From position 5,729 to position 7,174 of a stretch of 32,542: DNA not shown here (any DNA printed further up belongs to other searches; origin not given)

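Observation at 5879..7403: Three tandem paralogous 19-aa peptide genes feeding directly into an atypical XRE-family regulator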

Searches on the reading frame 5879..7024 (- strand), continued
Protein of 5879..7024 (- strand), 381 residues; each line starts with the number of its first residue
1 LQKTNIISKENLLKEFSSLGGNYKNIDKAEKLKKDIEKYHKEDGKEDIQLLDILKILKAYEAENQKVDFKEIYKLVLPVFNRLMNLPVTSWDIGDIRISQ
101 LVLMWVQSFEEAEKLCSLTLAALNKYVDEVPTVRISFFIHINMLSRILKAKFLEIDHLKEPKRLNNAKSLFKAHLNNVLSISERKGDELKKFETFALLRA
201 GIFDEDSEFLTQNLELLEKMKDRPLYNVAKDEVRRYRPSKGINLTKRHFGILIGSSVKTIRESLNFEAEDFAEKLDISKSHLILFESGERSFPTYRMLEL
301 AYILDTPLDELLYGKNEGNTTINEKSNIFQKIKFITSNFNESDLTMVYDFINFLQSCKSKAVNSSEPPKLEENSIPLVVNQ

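Call 56: search_protein_families(library=ncbifam, alignment_id=A5, max_evalue=0.01)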
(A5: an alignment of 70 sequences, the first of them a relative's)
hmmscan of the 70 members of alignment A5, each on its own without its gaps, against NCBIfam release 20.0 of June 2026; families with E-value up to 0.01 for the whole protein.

A. member 1, P0001 (381 aa): 4 families
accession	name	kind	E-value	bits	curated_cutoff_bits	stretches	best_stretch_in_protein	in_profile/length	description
NF041951.1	phage_RstR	subfamily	4.8e-05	23.6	80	1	255-349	5-94/108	RstR family transcriptional repressor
NF047948.1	male_kill_WMK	equivalog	0.00039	20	300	1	253-361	163-269/300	WO male-killing family protein Wmk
NF006015.0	PRK08154.1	subfamily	0.0011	18.2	204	1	243-319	21-97/314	anaerobic benzoate catabolism transcriptional regulator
TIGR03830.1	CxxCG_CxxCG_HTH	subfamily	0.0027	17.5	61.8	1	246-292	59-105/127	type II TA system antitoxin MqsA family protein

B. families by the number of members that match (of 70 scanned): 29 families (the first 25 are shown)
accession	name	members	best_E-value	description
NF041951.1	phage_RstR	63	1.6e-12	RstR family transcriptional repressor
NF006015.0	PRK08154.1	57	2.2e-11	anaerobic benzoate catabolism transcriptional regulator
TIGR03070.1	couple_hipB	56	1.4e-08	type II toxin-antitoxin system Y4mF family antitoxin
NF047948.1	male_kill_WMK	55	1.5e-10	WO male-killing family protein Wmk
NF038139.1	Reg_Aceta_RamB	37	2.5e-10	acetate metabolism transcriptional regulator RamB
NF007257.0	PRK09706.1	35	1.1e-08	transcriptional repressor DicA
TIGR03830.1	CxxCG_CxxCG_HTH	23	9.9e-06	type II TA system antitoxin MqsA family protein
TIGR00270.2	TIGR00270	22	1.4e-07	multiprotein bridging factor aMBF1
NF046032.1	TransRegSlrRBacil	21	6e-09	HTH-type transcriptional regulator SlrR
NF041575.1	antitoxPezA_Strep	21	4.3e-07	type II toxin-antitoxin system antitoxin PezA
NF003162.0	PRK04140.1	18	4.8e-07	transcriptional regulator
NF058600.1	TransRegSco1979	18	1e-06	Sco1979 family transcriptional regulator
NF052239.1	antitox_spr1629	16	4.8e-09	spr1629 family repressor/antitoxin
NF007408.0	PRK09943.1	14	8.4e-08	HTH-type transcriptional regulator PuuR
NF050110.1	TransRegBldD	11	7.2e-06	transcriptional regulator BldD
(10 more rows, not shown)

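Call 60: find_encoding_contigs(protein=P0059, flank=3000, max_places=3)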
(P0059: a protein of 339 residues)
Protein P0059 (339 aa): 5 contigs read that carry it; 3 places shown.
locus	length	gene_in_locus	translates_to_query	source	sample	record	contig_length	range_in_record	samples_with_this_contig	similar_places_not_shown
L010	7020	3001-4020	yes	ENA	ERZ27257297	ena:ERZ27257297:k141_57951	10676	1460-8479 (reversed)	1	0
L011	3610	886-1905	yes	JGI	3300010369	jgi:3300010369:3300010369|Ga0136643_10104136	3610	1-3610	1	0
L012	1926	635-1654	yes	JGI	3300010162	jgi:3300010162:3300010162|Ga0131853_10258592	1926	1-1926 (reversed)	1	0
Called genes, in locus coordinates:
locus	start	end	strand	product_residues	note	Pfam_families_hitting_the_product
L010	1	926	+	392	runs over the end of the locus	PF01546:Peptidase_M20, PF07687:M20_dimer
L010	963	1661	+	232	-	-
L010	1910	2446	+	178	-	PF00583:Acetyltransf_1, PF13508:Acetyltransf_7 (weak)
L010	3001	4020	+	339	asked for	PF01381:HTH_3, PF12844:HTH_19, PF13560:HTH_31 (weak)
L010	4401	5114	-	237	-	PF09084:NMT1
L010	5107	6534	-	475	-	PF00239:Resolvase, PF07508:Recombinase, PF13408:Zn_ribbon_recom (weak)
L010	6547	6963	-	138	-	PF12844:HTH_19, PF13560:HTH_31 (weak), PF01381:HTH_3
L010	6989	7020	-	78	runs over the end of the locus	PF13560:HTH_31 (weak), PF12844:HTH_19, PF01381:HTH_3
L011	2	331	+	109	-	?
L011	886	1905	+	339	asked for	PF01381:HTH_3, PF12844:HTH_19, PF13560:HTH_31 (weak)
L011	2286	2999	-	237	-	PF09084:NMT1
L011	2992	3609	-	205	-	?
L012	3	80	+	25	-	?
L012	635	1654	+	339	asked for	PF01381:HTH_3, PF12844:HTH_19, PF13560:HTH_31 (weak)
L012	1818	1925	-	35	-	?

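Call 61: find_encoding_contigs(protein=P0015, flank=4000, max_places=3)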
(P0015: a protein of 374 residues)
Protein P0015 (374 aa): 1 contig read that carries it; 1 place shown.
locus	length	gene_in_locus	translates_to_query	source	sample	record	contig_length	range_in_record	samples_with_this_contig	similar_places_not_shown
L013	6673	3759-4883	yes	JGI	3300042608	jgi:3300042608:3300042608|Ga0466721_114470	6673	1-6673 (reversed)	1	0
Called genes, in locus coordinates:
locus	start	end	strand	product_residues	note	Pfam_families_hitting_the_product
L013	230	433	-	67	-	-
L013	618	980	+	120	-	-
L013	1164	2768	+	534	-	PF01076:Mob_Pre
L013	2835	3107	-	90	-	-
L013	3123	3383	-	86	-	PF04014:MazE_antitoxin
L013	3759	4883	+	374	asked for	PF01381:HTH_3, PF13560:HTH_31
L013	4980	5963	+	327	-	-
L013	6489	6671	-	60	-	?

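Call 71: find_encoding_contigs(protein=P0010, flank=4000, max_places=4)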
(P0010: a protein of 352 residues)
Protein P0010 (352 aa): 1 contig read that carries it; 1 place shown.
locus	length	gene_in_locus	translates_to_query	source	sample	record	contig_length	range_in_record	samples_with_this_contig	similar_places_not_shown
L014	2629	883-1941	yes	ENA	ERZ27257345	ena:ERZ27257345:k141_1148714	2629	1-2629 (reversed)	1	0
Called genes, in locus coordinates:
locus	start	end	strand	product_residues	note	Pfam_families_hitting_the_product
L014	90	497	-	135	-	PF01381:HTH_3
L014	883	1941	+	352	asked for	PF01381:HTH_3, PF12844:HTH_19 (weak), PF13560:HTH_31 (weak)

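Call 73: find_encoding_contigs(protein=P0016, flank=4000, max_places=4)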
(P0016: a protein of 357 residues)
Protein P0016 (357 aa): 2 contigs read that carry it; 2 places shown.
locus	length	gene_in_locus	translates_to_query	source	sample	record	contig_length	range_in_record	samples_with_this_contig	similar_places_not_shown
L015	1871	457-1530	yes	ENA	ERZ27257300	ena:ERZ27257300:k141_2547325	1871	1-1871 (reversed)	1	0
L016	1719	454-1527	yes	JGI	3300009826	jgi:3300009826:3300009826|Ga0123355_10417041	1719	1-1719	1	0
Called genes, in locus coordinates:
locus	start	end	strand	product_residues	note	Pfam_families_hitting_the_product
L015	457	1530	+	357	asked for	PF13560:HTH_31, PF01381:HTH_3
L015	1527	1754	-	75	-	PF01990:ATP-synt_F (weak)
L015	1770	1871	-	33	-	?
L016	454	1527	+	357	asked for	PF13560:HTH_31, PF01381:HTH_3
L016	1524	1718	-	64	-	?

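Call 75: list_cluster_members(proteins=[P0007, P0012, P0018, P0020, P0021, P0023, P0028, P0035, P0037, P0014])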
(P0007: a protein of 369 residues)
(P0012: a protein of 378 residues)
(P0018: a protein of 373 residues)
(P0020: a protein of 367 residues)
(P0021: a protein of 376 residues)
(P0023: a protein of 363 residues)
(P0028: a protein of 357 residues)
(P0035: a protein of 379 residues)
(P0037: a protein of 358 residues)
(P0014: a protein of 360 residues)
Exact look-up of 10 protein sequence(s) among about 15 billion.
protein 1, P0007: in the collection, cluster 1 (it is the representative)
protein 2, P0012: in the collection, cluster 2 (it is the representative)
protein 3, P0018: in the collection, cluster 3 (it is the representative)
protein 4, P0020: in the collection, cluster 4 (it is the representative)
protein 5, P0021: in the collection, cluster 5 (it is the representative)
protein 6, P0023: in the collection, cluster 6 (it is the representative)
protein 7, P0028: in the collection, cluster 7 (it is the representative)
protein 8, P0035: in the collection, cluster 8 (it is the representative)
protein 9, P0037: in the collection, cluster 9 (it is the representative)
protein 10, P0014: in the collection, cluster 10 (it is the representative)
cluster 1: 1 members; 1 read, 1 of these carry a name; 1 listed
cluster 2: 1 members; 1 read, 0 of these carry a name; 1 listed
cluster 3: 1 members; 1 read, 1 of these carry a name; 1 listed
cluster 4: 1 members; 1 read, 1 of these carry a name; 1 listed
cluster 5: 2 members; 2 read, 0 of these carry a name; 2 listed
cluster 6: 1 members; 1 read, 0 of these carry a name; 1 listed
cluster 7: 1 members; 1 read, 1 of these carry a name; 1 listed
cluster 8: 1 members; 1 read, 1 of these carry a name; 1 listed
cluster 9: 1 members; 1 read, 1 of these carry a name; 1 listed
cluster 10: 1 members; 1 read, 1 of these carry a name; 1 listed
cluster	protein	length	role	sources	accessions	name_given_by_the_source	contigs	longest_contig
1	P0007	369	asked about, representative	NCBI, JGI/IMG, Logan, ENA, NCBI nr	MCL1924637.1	MAG: helix-turn-helix domain-containing protein [Defluviitaleaceae bacterium] | helix-turn-helix domain-containing protein [Defluviitaleaceae bacterium]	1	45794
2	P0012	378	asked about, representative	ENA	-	-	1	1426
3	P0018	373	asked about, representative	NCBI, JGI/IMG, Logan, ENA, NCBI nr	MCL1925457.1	MAG: helix-turn-helix domain-containing protein [Defluviitaleaceae bacterium] | helix-turn-helix domain-containing protein [Defluviitaleaceae bacterium]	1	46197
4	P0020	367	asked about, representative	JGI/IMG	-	transcriptional regulator with XRE-family HTH domain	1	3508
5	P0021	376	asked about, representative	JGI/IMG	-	-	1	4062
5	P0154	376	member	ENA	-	-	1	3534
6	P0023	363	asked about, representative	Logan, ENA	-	-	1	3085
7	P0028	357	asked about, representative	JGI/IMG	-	transcriptional regulator with XRE-family HTH domain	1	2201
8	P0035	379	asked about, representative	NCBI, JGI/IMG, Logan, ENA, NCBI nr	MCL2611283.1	MAG: helix-turn-helix domain-containing protein [Defluviitaleaceae bacterium] | helix-turn-helix domain-containing protein [Defluviitaleaceae bacterium]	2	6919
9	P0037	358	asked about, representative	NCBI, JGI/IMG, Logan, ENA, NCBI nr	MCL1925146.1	MAG: helix-turn-helix transcriptional regulator [Defluviitaleaceae bacterium] | helix-turn-helix transcriptional regulator [Defluviitaleaceae bacterium]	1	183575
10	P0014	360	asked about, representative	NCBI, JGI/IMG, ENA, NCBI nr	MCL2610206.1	MAG: helix-turn-helix domain-containing protein [Defluviitaleaceae bacterium] | helix-turn-helix domain-containing protein [Defluviitaleaceae bacterium]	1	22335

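Call 76: find_encoding_contigs(protein=P0037, flank=5000, max_places=2)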
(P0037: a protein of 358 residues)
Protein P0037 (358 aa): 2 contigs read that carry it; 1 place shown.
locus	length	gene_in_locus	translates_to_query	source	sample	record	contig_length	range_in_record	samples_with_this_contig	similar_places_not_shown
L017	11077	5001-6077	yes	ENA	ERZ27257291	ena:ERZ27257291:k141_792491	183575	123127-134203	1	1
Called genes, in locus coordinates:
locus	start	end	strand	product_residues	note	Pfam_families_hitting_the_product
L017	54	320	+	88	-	-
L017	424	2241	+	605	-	PF01541:GIY-YIG, PF27096:UvrC_M, PF02151:UVR, PF22920:UvrC_RNaseH, PF08459:UvrC_RNaseH_dom, PF12826:HHH_2, PF14520:HHH_5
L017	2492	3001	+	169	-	-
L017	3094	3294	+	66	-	-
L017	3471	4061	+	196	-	-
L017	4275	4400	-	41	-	-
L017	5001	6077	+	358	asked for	PF01381:HTH_3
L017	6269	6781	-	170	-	PF09512:ThiW, PF12822:ECF_trnsprt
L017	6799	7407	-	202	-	PF02581:TMP-TENI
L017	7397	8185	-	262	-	PF02110:HK, PF01256:Carb_kinase (weak), PF08543:Phos_pyr_kin (weak)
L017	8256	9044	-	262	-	PF08543:Phos_pyr_kin, PF02110:HK (weak), PF00294:PfkB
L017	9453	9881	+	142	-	PF00293:NUDIX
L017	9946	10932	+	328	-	PF00144:Beta-lactamase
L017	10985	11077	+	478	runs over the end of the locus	PF00239:Resolvase, PF07508:Recombinase, PF13408:Zn_ribbon_recom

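Call 77: find_encoding_contigs(protein=P0018, flank=5000, max_places=2)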
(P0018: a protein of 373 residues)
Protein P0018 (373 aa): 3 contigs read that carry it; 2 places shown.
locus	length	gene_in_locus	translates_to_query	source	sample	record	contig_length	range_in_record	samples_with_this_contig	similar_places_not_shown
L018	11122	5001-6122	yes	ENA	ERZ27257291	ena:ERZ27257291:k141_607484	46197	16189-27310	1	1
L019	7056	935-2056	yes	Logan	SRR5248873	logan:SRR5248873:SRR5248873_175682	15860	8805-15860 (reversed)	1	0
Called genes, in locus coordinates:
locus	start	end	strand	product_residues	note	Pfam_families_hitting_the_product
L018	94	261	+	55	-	PF00037:Fer4 (weak), PF14697:Fer4_21 (faint), PF12838:Fer4_7, PF13187:Fer4_9 (weak), PF12797:Fer4_2 (weak), PF00037:Fer4, PF12837:Fer4_6, PF13237:Fer4_10 (weak), +3 more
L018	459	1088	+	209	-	PF00215:OMPdecase, PF00834:Ribul_P_3_epim (weak)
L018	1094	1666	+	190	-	PF13580:SIS_2 (faint), PF01380:SIS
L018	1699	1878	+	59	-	-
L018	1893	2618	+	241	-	PF20772:TACO1_YebC_N, PF01709:Transcrip_reg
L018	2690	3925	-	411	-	PF06738:ThrE, PF12821:ThrE_2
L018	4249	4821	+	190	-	PF01351:RNase_HII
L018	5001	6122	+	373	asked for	PF01381:HTH_3, PF12844:HTH_19 (weak), PF13560:HTH_31 (weak)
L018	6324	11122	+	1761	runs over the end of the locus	-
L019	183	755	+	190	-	PF01351:RNase_HII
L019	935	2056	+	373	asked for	PF01381:HTH_3, PF12844:HTH_19 (weak), PF13560:HTH_31 (weak)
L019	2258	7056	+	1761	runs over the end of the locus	-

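Call 85: search_protein_families(library=pfam, proteins=[L003:7383-7610:+, L003:7673-8554:+, L003:8574-9908:+, L003:9971-11530:+, L013:4980-5963:+, L005:7394-8986:+, L018:6324-11120:+, L008:4165-7110:+, L002:2587-3135:+], max_evalue=0.001)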
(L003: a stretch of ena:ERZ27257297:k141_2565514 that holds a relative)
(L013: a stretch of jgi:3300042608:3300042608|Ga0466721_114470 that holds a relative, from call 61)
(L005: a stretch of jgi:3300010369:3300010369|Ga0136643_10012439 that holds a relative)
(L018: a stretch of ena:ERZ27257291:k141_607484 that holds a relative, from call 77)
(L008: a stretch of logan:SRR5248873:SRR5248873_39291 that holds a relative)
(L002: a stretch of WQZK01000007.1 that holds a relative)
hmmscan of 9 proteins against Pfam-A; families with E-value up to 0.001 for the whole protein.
L003:7383-7610:+ (75 aa): 0 families

L003:7673-8554:+ (293 aa): 1 family
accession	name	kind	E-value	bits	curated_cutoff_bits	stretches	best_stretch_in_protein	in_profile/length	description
PF02517.21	Rce1-like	-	2.1e-06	28.4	22.4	1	158-261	7-93/93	Type II CAAX prenyl endopeptidase Rce1-like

L003:8574-9908:+ (444 aa): 2 families
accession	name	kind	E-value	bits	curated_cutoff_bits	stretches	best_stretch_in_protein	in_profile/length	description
PF04055.27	Radical_SAM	-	4.6e-19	69.6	29.5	1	101-265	4-165/166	Radical SAM superfamily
PF13353.11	Fer4_12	-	4.6e-09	37.1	22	1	102-220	13-124/137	4Fe-4S single cluster domain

L003:9971-11530:+ (520 aa): 7 families
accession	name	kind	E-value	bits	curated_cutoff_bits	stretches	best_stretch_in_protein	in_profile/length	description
PF00664.28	ABC_membrane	-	3.1e-31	109.5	28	1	18-288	1-273/274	ABC transporter transmembrane region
PF00005.33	ABC_tran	-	3.2e-24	86.5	25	1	347-498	2-137/137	ABC transporter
PF02463.25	SMC_N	-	6.9e-08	32.6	40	1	339-518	12-189/220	RecF/RecN/SMC N terminal domain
PF13304.12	AAA_21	-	1.6e-06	28.9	27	0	468-517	236-288/304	AAA domain, putative AbiEii toxin, Type IV TA system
PF09818.15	ABC_ATPase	-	0.00014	21.4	23.2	0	439-518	128-206/283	P-loop domain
PF13555.12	AAA_29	-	0.00039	20.5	27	0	353-375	19-41/61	P-loop containing region of AAA domain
PF03193.22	RsgA_GTPase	-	0.00055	20.3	30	0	322-378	73-128/174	RsgA GTPase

L013:4980-5963:+ (327 aa): 0 families

L005:7394-8986:+ (531 aa): 1 family
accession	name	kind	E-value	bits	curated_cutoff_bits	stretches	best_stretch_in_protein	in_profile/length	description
PF09479.16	Flg_new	-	5.7e-13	49.2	27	1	476-528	2-44/65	Listeria-Bacteroides repeat domain (List_Bact_rpt)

L018:6324-11120:+ (1599 aa): 0 families

L008:4165-7110:+ (982 aa): 0 families

L002:2587-3135:+ (182 aa): 2 families
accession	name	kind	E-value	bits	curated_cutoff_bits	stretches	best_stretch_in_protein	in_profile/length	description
PF02357.24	NusG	-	2.7e-10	41.1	22.2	1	5-90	2-75/93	Transcription termination factor nusG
PF00467.35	KOW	-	2.4e-05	24.4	22.3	1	131-163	2-32/32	KOW motif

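Call 87: search_protein_families(library=pfam, proteins=[L002:3714-4619:+, L002:4667-4924:+, L002:4985-6502:+, L002:6571-7251:+, L017:3471-4061:+, L010:1910-2446:+], max_evalue=0.01)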
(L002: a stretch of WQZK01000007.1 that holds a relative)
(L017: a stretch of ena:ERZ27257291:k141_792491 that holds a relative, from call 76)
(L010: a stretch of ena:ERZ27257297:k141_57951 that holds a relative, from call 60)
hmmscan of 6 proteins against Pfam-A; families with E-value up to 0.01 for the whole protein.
L002:3714-4619:+ (301 aa): 1 family
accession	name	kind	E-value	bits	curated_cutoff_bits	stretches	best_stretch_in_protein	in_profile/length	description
PF14399.12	BtrH_N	-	1.5e-08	35.4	29.7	1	75-131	77-133/134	Butirosin biosynthesis protein H, N-terminal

L002:4667-4924:+ (85 aa): 1 family
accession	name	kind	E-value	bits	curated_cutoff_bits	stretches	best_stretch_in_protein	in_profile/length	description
PF05402.18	PqqD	-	6e-11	43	23.4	1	19-80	4-65/67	Coenzyme PQQ synthesis protein D (PqqD)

L002:4985-6502:+ (505 aa): 2 families
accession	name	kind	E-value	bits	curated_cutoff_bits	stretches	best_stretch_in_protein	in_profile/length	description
PF04055.27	Radical_SAM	-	2.9e-18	67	29.5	1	193-357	2-165/166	Radical SAM superfamily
PF02310.24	B12-binding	-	1.5e-08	35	32.1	1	25-133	15-120/121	B12 binding domain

L002:6571-7251:+ (226 aa): 1 family
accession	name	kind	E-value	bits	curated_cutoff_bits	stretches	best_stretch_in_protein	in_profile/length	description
PF09359.15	VTC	-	2.6e-14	53.8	23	1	2-187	2-208/235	VTC domain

L017:3471-4061:+ (196 aa): 0 families

L010:1910-2446:+ (178 aa): 5 families
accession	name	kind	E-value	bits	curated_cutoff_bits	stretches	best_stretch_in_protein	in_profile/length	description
PF00583.31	Acetyltransf_1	-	2.2e-10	41.3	20.7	1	43-154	9-115/116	Acetyltransferase (GNAT) family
PF13508.13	Acetyltransf_7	-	1.3e-06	29.1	27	1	70-154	3-81/84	Acetyltransferase (GNAT) domain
PF13420.13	Acetyltransf_4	-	0.0003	21.3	24.3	1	42-154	15-133/155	Acetyltransferase (GNAT) domain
PF13673.13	Acetyltransf_10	-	0.00055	20.3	23.6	1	101-156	53-108/128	Acetyltransferase (GNAT) domain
PF13527.13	Acetyltransf_9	-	0.003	18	25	0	35-155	6-124/127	Acetyltransferase (GNAT) domain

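Call 97: find_related_loci(query=A7, collection=viral_contigs, flank=2500)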
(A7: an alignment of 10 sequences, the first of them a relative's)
Query A7 (381 aa) in viral_contigs; peptide patterns used: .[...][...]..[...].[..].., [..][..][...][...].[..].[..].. (x = any residue, [..] = any of these).
83 stretches matched a pattern, but none encodes a relative of the query by tblastn (E <= 1e-3).

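Call 99: search_protein_families(library=ncbifam, proteins=[L003:7383-7610:+], max_evalue=1)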
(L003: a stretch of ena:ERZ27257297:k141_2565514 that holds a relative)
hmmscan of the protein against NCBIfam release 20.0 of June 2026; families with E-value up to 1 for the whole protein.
L003:7383-7610:+ (75 aa): 0 families
